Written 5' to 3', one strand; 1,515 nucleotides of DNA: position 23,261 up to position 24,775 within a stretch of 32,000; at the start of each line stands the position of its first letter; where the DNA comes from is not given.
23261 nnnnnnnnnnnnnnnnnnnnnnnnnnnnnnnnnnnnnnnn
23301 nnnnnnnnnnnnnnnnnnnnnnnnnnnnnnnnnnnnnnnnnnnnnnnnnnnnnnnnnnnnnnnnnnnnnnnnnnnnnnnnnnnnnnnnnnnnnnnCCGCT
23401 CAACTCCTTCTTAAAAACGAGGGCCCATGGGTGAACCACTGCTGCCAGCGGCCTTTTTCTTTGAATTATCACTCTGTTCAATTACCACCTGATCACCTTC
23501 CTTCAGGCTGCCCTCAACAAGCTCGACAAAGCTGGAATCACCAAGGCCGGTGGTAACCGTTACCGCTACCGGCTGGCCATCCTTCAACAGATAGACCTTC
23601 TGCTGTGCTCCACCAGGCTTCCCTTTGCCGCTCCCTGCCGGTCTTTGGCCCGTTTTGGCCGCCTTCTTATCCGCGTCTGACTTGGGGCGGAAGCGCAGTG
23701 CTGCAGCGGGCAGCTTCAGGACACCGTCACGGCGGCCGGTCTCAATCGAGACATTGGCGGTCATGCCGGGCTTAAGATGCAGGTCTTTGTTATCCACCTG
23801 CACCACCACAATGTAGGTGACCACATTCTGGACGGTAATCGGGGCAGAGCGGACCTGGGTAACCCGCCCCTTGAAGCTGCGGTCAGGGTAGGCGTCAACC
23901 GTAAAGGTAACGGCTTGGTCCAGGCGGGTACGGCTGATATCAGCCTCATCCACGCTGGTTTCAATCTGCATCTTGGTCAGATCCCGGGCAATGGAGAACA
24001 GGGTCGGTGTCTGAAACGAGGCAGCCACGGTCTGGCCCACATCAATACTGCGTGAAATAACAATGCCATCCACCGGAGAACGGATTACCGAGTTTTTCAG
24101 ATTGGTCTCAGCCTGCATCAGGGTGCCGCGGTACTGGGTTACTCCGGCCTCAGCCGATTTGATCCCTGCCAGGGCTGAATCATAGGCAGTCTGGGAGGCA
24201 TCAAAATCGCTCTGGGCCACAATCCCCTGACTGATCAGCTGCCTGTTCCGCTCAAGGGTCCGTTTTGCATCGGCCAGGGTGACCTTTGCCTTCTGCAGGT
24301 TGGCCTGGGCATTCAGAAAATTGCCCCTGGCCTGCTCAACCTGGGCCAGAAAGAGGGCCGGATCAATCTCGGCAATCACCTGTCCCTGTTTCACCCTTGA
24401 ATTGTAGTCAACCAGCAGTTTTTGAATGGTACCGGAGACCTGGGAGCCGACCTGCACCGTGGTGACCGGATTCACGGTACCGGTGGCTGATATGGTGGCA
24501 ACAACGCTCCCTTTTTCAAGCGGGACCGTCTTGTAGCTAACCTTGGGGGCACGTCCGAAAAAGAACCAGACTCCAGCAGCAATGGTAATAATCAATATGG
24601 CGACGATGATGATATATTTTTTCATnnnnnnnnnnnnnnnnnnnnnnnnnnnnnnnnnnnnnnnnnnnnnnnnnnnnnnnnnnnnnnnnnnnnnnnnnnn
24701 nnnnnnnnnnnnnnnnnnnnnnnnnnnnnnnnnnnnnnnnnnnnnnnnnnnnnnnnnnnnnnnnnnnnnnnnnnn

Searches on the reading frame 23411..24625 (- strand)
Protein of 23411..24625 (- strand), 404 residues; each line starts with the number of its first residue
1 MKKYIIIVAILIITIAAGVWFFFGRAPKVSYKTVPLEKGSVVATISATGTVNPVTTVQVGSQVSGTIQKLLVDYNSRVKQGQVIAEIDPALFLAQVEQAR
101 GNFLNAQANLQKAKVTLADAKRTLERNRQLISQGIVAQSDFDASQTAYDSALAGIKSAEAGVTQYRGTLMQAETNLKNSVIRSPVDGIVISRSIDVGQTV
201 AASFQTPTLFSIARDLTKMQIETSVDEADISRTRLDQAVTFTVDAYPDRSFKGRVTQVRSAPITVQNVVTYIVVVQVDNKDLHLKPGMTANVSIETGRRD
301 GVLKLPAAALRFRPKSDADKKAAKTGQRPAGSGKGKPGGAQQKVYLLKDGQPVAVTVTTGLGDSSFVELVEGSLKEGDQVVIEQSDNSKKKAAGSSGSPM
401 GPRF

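Call 9: search_protein_families(library=pfam, proteins=[window:23411-24625:-])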
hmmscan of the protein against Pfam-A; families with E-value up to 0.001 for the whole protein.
window:23411-24625:- (404 aa): 4 families
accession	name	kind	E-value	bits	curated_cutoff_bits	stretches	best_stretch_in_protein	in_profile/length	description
PF16576.10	HlyD_D23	-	1.8e-20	73.6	30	1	44-290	5-214/214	Barrel-sandwich domain of CusB or HlyD membrane-fusion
PF13437.12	HlyD_3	-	8.3e-15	55.9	22.2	1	180-287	1-106/106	HlyD family secretion protein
PF13533.13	Biotin_lipoyl_2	-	8.1e-05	22.8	29.8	1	57-88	1-32/32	Biotin-lipoyl like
PF00364.28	Biotin_lipoyl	-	0.00036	20.8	22.1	0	56-87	42-73/73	Biotin-requiring enzyme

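Call 10: find_encoding_contigs(protein=window:23411-24625:-, flank=3000, max_places=6)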
Protein window:23411-24625:- (404 aa): 23 contigs read that carry it; 5 places shown.
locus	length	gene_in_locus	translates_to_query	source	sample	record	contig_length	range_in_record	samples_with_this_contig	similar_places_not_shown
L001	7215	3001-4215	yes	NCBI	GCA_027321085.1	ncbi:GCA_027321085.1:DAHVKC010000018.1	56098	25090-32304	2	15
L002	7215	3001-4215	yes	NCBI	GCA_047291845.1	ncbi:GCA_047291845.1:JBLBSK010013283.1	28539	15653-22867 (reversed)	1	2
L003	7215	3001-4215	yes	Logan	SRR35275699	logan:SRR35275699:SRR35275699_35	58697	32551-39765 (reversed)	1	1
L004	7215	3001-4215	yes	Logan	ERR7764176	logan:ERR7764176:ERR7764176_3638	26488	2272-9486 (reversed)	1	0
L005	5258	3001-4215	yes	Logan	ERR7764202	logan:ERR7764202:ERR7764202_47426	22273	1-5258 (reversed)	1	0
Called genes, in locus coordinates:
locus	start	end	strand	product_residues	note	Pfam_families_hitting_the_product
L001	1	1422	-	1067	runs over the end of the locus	PF03710:GlnE, PF08335:GlnD_UR_UTase, PF03710:GlnE, PF08335:GlnD_UR_UTase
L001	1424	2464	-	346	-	PF01008:IF-2B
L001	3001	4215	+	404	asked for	PF25917:BSH_RND, PF25973:BSH_CzcB, PF25885:HH_EMRA (faint), PF25893:HH_CzcB (weak), PF25876:HH_MFP_RND, PF25954:Beta-barrel_RND_2, PF25990:Beta-barrel_YknX, PF26002:Beta-barrel_AprE (weak)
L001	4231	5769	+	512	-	PF01676:Metalloenzyme, PF06415:iPGM_N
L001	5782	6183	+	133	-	PF08780:NTase_sub_bind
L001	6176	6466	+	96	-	PF22600:MTPAP-like_central (weak), PF01909:NTP_transf_2, PF18765:Polbeta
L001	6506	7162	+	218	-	PF01557:FAA_hydrolase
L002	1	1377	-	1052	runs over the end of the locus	PF03710:GlnE, PF08335:GlnD_UR_UTase, PF03710:GlnE, PF08335:GlnD_UR_UTase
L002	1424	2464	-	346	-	PF01008:IF-2B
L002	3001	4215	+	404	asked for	PF25917:BSH_RND, PF25973:BSH_CzcB, PF25885:HH_EMRA (faint), PF25893:HH_CzcB (weak), PF25876:HH_MFP_RND, PF25954:Beta-barrel_RND_2, PF25990:Beta-barrel_YknX, PF26002:Beta-barrel_AprE (weak)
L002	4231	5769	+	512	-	PF01676:Metalloenzyme, PF06415:iPGM_N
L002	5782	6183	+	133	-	PF08780:NTase_sub_bind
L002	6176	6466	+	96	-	PF22600:MTPAP-like_central (weak), PF01909:NTP_transf_2, PF18765:Polbeta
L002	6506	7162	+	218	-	PF01557:FAA_hydrolase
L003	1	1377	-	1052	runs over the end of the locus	PF03710:GlnE, PF08335:GlnD_UR_UTase, PF03710:GlnE, PF08335:GlnD_UR_UTase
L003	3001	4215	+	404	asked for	PF25917:BSH_RND, PF25973:BSH_CzcB, PF25885:HH_EMRA (faint), PF25893:HH_CzcB (weak), PF25876:HH_MFP_RND, PF25954:Beta-barrel_RND_2, PF25990:Beta-barrel_YknX, PF26002:Beta-barrel_AprE (weak)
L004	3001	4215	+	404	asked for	PF25917:BSH_RND, PF25973:BSH_CzcB, PF25885:HH_EMRA (faint), PF25893:HH_CzcB (weak), PF25876:HH_MFP_RND, PF25954:Beta-barrel_RND_2, PF25990:Beta-barrel_YknX, PF26002:Beta-barrel_AprE (weak)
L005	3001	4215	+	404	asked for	PF25917:BSH_RND, PF25973:BSH_CzcB, PF25885:HH_EMRA (faint), PF25893:HH_CzcB (weak), PF25876:HH_MFP_RND, PF25954:Beta-barrel_RND_2, PF25990:Beta-barrel_YknX, PF26002:Beta-barrel_AprE (weak)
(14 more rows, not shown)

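Call 13: find_homologous_proteins(query=window:23411-24625:-, max_evalue=1e-30)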
Query window:23411-24625:- (404 aa): 8000 proteins with E <= 1e-30 among 8000 candidates; the best 120 are listed.
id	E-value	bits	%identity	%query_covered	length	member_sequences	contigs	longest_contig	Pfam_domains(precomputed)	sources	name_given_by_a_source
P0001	1.0e-249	846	100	100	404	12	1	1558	PF25973.1,PF26002.1,PF25876.1,PF25893.1,PF25990.1,PF25917.1,PF25885.1,PF25954.1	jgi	-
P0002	4.3e-238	807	95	100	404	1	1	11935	PF25973.1,PF26002.1,PF25876.1,PF25893.1,PF25990.1,PF25917.1,PF25954.1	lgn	-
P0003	7.0e-231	784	92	100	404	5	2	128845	PF25973.1,PF26002.1,PF25876.1,PF25893.1,PF25990.1,PF25917.1,PF25954.1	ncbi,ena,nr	ncbi:MAG: efflux RND transporter periplasmic adaptor subunit [Geobacter sp.]|nr:efflux RND transport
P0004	1.7e-230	782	91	100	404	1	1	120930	PF25973.1,PF26002.1,PF25876.1,PF25893.1,PF25990.1,PF25917.1,PF25954.1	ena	-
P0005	4.8e-230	781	92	100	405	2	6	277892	PF25973.1,PF26002.1,PF25876.1,PF25893.1,PF25990.1,PF25917.1,PF25954.1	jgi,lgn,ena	-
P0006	1.9e-229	779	91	100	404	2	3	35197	PF25973.1,PF26002.1,PF25876.1,PF25893.1,PF25990.1,PF25919.1,PF25917.1,PF25954.1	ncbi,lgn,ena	-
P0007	8.4e-229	777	90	100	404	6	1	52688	PF25973.1,PF26002.1,PF25876.1,PF25893.1,PF25990.1,PF25917.1,PF25954.1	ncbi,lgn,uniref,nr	ncbi:MAG: efflux RND transporter periplasmic adaptor subunit [Trichlorobacter sp.]|uniref:efflux RND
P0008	9.2e-228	773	90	100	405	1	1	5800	PF25973.1,PF26002.1,PF25876.1,PF25893.1,PF25990.1,PF25919.1,PF25917.1,PF25885.1,PF25954.1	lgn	-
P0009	1.3e-225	766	89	100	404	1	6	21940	PF25973.1,PF26002.1,PF25876.1,PF25893.1,PF25990.1,PF25917.1,PF25954.1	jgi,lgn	jgi:HlyD family secretion protein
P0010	5.4e-225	764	90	100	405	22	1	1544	PF25973.1,PF26002.1,PF25876.1,PF25893.1,PF25990.1,PF25919.1,PF25917.1,PF25885.1,PF25954.1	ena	-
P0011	6.4e-219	744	86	100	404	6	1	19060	PF25973.1,PF26002.1,PF25876.1,PF25893.1,PF25990.1,PF25917.1,PF25954.1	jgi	-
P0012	1.8e-213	726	84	100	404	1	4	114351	PF25973.1,PF25876.1,PF25893.1,PF25990.1,PF25917.1,PF25954.1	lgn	-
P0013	1.4e-203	694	81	100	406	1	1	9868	PF25973.1,PF26002.1,PF25876.1,PF25893.1,PF25990.1,PF25917.1,PF25954.1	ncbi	-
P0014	5.0e-203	692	81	100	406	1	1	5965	PF25973.1,PF26002.1,PF25876.1,PF25893.1,PF25990.1,PF25917.1,PF25954.1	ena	-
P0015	1.3e-202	691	81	100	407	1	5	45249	PF25973.1,PF26002.1,PF25876.1,PF25893.1,PF25990.1,PF25917.1,PF25954.1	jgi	jgi:HlyD family secretion protein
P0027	6.1e-189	646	76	100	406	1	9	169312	PF25973.1,PF26002.1,PF25876.1,PF25893.1,PF25990.1,PF25917.1,PF25954.1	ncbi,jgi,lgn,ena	-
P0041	4.1e-180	617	74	100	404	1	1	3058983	PF25973.1,PF25876.1,PF25893.1,PF25990.1,PF25919.1,PF25917.1,PF25885.1,PF25954.1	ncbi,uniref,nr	ncbi:efflux RND transporter periplasmic adaptor subunit [Trichlorobacter ammonificans]|uniref:HlyD f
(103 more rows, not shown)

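Call 14: find_encoding_contigs(protein=P0003, flank=2500, max_places=2)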
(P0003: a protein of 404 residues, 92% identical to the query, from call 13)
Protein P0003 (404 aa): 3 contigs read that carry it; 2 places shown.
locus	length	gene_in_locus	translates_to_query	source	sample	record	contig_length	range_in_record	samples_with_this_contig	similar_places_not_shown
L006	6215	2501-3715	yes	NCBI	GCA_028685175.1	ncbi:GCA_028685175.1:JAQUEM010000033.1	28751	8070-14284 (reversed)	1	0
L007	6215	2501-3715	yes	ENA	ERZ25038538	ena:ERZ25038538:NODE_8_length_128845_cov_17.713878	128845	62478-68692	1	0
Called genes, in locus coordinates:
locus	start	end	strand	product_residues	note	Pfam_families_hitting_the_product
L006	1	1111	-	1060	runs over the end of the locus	PF03710:GlnE, PF08335:GlnD_UR_UTase, PF03710:GlnE, PF08335:GlnD_UR_UTase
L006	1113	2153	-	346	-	PF01008:IF-2B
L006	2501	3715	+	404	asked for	PF25917:BSH_RND, PF25973:BSH_CzcB, PF25876:HH_MFP_RND, PF25893:HH_CzcB (weak), PF25954:Beta-barrel_RND_2, PF25990:Beta-barrel_YknX, PF26002:Beta-barrel_AprE (weak)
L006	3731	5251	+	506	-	PF01676:Metalloenzyme, PF06415:iPGM_N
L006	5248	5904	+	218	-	PF01557:FAA_hydrolase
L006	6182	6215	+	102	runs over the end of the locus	PF00829:Ribosomal_L21p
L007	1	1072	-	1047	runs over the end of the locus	PF03710:GlnE, PF08335:GlnD_UR_UTase, PF03710:GlnE, PF08335:GlnD_UR_UTase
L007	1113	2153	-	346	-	PF01008:IF-2B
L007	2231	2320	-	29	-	-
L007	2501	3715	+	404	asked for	PF25917:BSH_RND, PF25973:BSH_CzcB, PF25876:HH_MFP_RND, PF25893:HH_CzcB (weak), PF25954:Beta-barrel_RND_2, PF25990:Beta-barrel_YknX, PF26002:Beta-barrel_AprE (weak)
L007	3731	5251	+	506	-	PF01676:Metalloenzyme, PF06415:iPGM_N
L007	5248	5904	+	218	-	PF01557:FAA_hydrolase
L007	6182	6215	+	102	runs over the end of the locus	PF00829:Ribosomal_L21p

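Call 15: find_encoding_contigs(protein=P0012, flank=2500, max_places=2)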
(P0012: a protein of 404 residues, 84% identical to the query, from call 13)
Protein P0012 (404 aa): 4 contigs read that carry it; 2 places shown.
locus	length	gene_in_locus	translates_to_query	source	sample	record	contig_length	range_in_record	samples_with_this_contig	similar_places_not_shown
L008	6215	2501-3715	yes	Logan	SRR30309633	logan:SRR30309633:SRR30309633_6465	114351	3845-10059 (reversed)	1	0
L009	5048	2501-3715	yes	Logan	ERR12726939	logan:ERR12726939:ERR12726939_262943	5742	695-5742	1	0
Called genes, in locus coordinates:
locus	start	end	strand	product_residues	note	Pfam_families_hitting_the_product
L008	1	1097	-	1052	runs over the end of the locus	PF03710:GlnE, PF08335:GlnD_UR_UTase, PF10335:DUF294_C (faint), PF03710:GlnE, PF08335:GlnD_UR_UTase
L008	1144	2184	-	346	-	PF01008:IF-2B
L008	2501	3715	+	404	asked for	PF25917:BSH_RND, PF25973:BSH_CzcB (weak), PF25876:HH_MFP_RND, PF25893:HH_CzcB (weak), PF25954:Beta-barrel_RND_2, PF25990:Beta-barrel_YknX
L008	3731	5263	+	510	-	PF01676:Metalloenzyme, PF06415:iPGM_N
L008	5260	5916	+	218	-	PF01557:FAA_hydrolase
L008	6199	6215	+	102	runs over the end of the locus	PF00829:Ribosomal_L21p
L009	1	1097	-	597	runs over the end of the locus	?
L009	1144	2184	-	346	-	PF01008:IF-2B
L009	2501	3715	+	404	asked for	PF25917:BSH_RND, PF25973:BSH_CzcB (weak), PF25876:HH_MFP_RND, PF25893:HH_CzcB (weak), PF25954:Beta-barrel_RND_2, PF25990:Beta-barrel_YknX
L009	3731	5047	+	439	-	?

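Call 16: find_encoding_contigs(protein=P0027, flank=2500, max_places=2)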
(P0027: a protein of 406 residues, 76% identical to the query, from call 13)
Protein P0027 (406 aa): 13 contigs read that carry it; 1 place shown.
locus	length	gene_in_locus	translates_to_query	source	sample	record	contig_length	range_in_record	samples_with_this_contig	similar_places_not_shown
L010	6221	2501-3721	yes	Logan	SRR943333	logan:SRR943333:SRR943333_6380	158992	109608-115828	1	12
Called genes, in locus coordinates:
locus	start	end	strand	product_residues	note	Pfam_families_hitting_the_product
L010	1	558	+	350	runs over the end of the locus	PF07885:Ion_trans_2, PF02254:TrkA_N, PF02080:TrkA_C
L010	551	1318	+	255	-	PF01261:AP_endonuc_2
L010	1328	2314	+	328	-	PF01073:3Beta_HSD, PF01370:Epimerase, PF02719:Polysacc_synt_2, PF04321:RmlD_sub_bind, PF05368:NmrA, PF07993:NAD_binding_4 (faint), PF13460:NAD_binding_10, PF16363:GDP_Man_Dehyd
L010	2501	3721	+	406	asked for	PF25917:BSH_RND, PF25973:BSH_CzcB, PF25876:HH_MFP_RND, PF25893:HH_CzcB (weak), PF25954:Beta-barrel_RND_2, PF25990:Beta-barrel_YknX, PF26002:Beta-barrel_AprE (weak)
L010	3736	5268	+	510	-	PF01676:Metalloenzyme, PF06415:iPGM_N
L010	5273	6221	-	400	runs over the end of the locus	PF13203:DUF2201_N, PF09967:DUF2201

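Call 17: find_encoding_contigs(protein=P0041, flank=2500, max_places=2)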
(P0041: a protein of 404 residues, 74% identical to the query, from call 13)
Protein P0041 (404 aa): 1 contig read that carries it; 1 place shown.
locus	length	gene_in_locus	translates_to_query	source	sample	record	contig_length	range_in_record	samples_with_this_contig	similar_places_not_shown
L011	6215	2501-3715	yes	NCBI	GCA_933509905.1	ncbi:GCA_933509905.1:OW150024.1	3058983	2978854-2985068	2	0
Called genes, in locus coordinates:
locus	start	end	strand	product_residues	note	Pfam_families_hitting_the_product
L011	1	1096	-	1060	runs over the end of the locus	PF03710:GlnE, PF08335:GlnD_UR_UTase, PF03710:GlnE, PF08335:GlnD_UR_UTase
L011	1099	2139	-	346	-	PF01008:IF-2B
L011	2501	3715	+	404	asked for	PF25919:BSH_CusB (faint), PF25917:BSH_RND, PF25973:BSH_CzcB, PF25885:HH_EMRA (faint), PF25876:HH_MFP_RND, PF25893:HH_CzcB (faint), PF25954:Beta-barrel_RND_2, PF25990:Beta-barrel_YknX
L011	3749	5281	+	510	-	PF01676:Metalloenzyme, PF06415:iPGM_N, PF01663:Phosphodiest (faint)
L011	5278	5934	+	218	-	PF01557:FAA_hydrolase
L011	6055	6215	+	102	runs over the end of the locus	PF00829:Ribosomal_L21p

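Call 44: find_encoding_contigs(protein=P0002, flank=2500, max_places=2)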
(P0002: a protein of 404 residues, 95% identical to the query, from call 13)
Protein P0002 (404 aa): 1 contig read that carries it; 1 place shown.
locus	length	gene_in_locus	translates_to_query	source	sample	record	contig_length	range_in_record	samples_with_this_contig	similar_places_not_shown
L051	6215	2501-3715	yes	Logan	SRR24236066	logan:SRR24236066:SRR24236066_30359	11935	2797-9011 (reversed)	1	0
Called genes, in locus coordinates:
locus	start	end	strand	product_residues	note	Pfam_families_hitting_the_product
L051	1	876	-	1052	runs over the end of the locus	PF03710:GlnE, PF08335:GlnD_UR_UTase, PF03710:GlnE, PF08335:GlnD_UR_UTase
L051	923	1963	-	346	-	PF01008:IF-2B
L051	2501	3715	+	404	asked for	PF25917:BSH_RND, PF25973:BSH_CzcB, PF25893:HH_CzcB (weak), PF25876:HH_MFP_RND, PF25954:Beta-barrel_RND_2, PF25990:Beta-barrel_YknX, PF26002:Beta-barrel_AprE (weak)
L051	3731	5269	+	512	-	PF01676:Metalloenzyme, PF06415:iPGM_N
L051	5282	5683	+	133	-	PF08780:NTase_sub_bind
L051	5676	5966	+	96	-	PF22600:MTPAP-like_central (weak), PF01909:NTP_transf_2, PF18765:Polbeta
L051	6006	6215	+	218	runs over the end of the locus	PF01557:FAA_hydrolase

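Call 45: find_encoding_contigs(protein=P0005, flank=2500, max_places=2)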
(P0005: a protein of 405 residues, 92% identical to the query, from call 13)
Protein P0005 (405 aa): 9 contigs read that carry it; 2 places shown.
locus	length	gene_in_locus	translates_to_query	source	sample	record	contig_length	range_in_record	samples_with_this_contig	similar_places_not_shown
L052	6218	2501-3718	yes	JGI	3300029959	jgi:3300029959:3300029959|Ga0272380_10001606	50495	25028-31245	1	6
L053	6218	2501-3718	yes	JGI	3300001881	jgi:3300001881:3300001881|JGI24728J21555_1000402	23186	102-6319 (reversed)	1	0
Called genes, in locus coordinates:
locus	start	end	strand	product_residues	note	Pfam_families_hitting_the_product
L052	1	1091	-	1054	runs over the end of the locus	PF03710:GlnE, PF08335:GlnD_UR_UTase, PF03710:GlnE, PF08335:GlnD_UR_UTase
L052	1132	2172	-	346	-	PF01008:IF-2B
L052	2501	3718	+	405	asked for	PF25917:BSH_RND, PF25973:BSH_CzcB, PF25876:HH_MFP_RND, PF25893:HH_CzcB (weak), PF25954:Beta-barrel_RND_2, PF25990:Beta-barrel_YknX, PF26002:Beta-barrel_AprE (weak)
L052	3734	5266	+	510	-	PF01676:Metalloenzyme, PF06415:iPGM_N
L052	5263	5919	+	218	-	PF01557:FAA_hydrolase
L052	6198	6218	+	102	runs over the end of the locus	PF00829:Ribosomal_L21p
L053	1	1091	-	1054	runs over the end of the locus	PF03710:GlnE, PF08335:GlnD_UR_UTase, PF03710:GlnE, PF08335:GlnD_UR_UTase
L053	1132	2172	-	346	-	PF01008:IF-2B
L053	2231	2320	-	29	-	-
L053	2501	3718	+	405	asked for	PF25917:BSH_RND, PF25973:BSH_CzcB, PF25876:HH_MFP_RND, PF25893:HH_CzcB (weak), PF25954:Beta-barrel_RND_2, PF25990:Beta-barrel_YknX, PF26002:Beta-barrel_AprE (weak)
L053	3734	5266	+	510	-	PF01676:Metalloenzyme, PF06415:iPGM_N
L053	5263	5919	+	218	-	PF01557:FAA_hydrolase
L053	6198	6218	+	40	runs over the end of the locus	?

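Call 46: find_encoding_contigs(protein=P0007, flank=2500, max_places=2)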
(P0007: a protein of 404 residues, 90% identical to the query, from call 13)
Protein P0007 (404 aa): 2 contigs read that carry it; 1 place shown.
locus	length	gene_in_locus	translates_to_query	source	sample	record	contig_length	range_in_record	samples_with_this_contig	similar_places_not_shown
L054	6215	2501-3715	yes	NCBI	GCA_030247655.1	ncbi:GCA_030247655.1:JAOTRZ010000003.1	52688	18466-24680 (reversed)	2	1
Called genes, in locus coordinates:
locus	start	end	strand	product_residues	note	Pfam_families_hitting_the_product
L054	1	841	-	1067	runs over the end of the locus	PF03710:GlnE, PF08335:GlnD_UR_UTase, PF03710:GlnE, PF08335:GlnD_UR_UTase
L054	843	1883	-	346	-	PF01008:IF-2B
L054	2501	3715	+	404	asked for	PF25917:BSH_RND, PF25973:BSH_CzcB, PF25876:HH_MFP_RND, PF25893:HH_CzcB (weak), PF25954:Beta-barrel_RND_2, PF25990:Beta-barrel_YknX, PF26002:Beta-barrel_AprE (weak)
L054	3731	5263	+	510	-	PF01676:Metalloenzyme, PF06415:iPGM_N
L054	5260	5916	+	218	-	PF01557:FAA_hydrolase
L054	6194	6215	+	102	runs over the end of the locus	PF00829:Ribosomal_L21p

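Call 51: find_encoding_contigs(protein=P0006, flank=2500, max_places=1)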
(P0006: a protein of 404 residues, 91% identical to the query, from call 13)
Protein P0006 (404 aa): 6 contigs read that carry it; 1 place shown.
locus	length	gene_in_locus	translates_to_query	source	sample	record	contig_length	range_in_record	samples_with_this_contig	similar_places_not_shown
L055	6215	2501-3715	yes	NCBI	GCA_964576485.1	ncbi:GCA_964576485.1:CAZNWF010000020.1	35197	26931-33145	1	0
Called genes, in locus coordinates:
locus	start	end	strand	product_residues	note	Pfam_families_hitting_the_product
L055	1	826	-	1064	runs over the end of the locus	PF03710:GlnE, PF08335:GlnD_UR_UTase, PF10335:DUF294_C (faint), PF03710:GlnE, PF08335:GlnD_UR_UTase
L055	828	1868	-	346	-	PF01008:IF-2B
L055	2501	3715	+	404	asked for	PF25919:BSH_CusB (faint), PF25917:BSH_RND, PF25973:BSH_CzcB, PF25893:HH_CzcB (faint), PF25876:HH_MFP_RND, PF25954:Beta-barrel_RND_2, PF25990:Beta-barrel_YknX, PF26002:Beta-barrel_AprE (weak)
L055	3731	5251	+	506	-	PF01676:Metalloenzyme, PF06415:iPGM_N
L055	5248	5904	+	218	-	PF01557:FAA_hydrolase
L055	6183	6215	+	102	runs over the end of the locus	PF00829:Ribosomal_L21p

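Call 52: find_encoding_contigs(protein=P0009, flank=2500, max_places=1)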
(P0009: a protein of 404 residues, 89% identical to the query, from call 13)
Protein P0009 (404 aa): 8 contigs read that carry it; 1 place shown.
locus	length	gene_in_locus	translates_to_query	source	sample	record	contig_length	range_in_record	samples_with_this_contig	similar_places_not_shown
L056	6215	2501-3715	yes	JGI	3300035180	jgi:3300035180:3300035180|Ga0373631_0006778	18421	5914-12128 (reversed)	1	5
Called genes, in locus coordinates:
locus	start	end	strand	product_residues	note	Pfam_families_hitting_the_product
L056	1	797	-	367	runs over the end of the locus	PF01008:IF-2B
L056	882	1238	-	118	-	-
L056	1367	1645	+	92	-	PF05015:HigB-like_toxin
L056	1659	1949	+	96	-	PF01381:HTH_3, PF13443:HTH_26 (weak)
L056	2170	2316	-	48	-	-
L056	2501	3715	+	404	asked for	PF25917:BSH_RND, PF25973:BSH_CzcB, PF25876:HH_MFP_RND, PF25893:HH_CzcB (weak), PF25954:Beta-barrel_RND_2, PF25990:Beta-barrel_YknX, PF26002:Beta-barrel_AprE (weak)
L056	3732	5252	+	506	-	PF01676:Metalloenzyme, PF06415:iPGM_N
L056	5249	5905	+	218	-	PF01557:FAA_hydrolase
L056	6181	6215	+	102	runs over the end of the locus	PF00829:Ribosomal_L21p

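Call 53: find_encoding_contigs(protein=P0004, flank=2500, max_places=1)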
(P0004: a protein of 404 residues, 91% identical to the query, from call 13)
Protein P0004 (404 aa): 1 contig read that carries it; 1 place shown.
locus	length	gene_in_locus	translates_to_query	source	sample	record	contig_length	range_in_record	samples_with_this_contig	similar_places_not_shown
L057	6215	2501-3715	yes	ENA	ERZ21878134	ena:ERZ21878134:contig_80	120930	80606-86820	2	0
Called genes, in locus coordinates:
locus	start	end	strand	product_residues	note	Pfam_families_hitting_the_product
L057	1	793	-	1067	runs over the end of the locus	PF03710:GlnE, PF08335:GlnD_UR_UTase, PF03710:GlnE, PF08335:GlnD_UR_UTase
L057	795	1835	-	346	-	PF01008:IF-2B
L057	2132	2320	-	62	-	-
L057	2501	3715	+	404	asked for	PF25917:BSH_RND, PF25973:BSH_CzcB, PF25876:HH_MFP_RND, PF25893:HH_CzcB (weak), PF25954:Beta-barrel_RND_2, PF25990:Beta-barrel_YknX, PF26002:Beta-barrel_AprE (weak)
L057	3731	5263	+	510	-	PF01676:Metalloenzyme, PF06415:iPGM_N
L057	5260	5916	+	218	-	PF01557:FAA_hydrolase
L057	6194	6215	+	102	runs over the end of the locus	PF00829:Ribosomal_L21p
